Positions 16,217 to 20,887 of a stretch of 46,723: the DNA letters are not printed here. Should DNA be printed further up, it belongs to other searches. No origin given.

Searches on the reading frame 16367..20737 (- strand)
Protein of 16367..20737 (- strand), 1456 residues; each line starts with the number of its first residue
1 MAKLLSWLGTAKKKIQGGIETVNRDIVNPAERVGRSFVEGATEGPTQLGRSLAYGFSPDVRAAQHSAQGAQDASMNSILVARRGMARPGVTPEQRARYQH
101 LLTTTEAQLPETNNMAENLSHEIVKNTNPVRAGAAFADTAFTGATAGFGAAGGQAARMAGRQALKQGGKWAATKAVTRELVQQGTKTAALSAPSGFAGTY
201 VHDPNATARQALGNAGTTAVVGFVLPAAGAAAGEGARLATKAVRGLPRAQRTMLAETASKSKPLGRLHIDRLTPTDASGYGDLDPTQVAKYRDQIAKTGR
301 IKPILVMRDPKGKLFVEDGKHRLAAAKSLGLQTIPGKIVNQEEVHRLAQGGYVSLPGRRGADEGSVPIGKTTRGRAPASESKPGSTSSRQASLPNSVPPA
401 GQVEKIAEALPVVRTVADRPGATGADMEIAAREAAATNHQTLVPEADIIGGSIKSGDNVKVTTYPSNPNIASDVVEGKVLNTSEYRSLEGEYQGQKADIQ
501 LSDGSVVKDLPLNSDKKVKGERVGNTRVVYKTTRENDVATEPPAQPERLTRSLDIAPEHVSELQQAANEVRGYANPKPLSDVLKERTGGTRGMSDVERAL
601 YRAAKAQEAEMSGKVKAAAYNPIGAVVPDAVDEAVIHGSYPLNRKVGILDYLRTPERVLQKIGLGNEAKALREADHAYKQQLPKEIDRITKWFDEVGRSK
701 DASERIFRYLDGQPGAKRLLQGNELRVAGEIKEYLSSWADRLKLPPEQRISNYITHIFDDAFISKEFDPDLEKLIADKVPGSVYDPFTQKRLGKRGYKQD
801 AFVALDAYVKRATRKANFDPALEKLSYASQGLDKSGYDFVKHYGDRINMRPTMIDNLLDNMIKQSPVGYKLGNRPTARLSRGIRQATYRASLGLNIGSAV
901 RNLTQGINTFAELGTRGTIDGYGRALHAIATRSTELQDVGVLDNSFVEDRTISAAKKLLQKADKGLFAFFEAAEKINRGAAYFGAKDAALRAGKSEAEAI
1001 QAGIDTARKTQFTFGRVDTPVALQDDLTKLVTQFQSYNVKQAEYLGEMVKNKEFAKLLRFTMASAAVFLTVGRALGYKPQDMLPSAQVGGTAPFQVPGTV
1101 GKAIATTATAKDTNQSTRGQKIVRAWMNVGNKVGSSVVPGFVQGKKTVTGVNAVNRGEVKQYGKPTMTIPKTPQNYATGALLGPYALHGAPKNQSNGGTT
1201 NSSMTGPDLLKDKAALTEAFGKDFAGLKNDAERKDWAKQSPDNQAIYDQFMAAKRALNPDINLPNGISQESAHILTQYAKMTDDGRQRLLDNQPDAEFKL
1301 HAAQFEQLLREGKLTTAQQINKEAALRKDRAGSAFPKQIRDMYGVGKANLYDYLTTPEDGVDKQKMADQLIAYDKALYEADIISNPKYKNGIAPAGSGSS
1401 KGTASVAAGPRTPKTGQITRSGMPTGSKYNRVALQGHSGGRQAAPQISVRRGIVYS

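Call 8: search_protein_families(library=phrogs, proteins=[window:16367-20737:-], max_evalue=0.001)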
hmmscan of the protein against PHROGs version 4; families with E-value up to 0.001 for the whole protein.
window:16367-20737:- (1456 aa): 6 families
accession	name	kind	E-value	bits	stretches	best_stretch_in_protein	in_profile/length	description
phrog_1033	-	DNA, RNA and nucleotide metabolism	1.2e-08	36.1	1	267-348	41-125/334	ParB-like partition protein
phrog_498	-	other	1.5e-06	28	1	252-341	23-109/633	DNA methyltransferase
phrog_6218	-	DNA, RNA and nucleotide metabolism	1e-05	25.9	1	287-346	26-88/506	ParB-like partition protein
phrog_3264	-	DNA, RNA and nucleotide metabolism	2.5e-05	25.1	1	283-342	67-125/337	ParB-like partition protein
phrog_8071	-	DNA, RNA and nucleotide metabolism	7.1e-05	23.2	1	287-340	28-78/389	ParB-like partition protein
phrog_4715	-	DNA, RNA and nucleotide metabolism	0.00032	20.2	1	269-343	152-226/630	ParB-like partition protein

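Call 15: search_protein_families(library=pfam, proteins=[window:16367-20737:-], max_evalue=0.01)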
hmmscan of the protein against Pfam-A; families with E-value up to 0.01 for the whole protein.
window:16367-20737:- (1456 aa): 1 family
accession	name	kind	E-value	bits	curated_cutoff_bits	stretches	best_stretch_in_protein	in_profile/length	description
PF02195.25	ParB_N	-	0.0046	17.4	26.3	0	268-341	7-80/95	ParB N-terminal domain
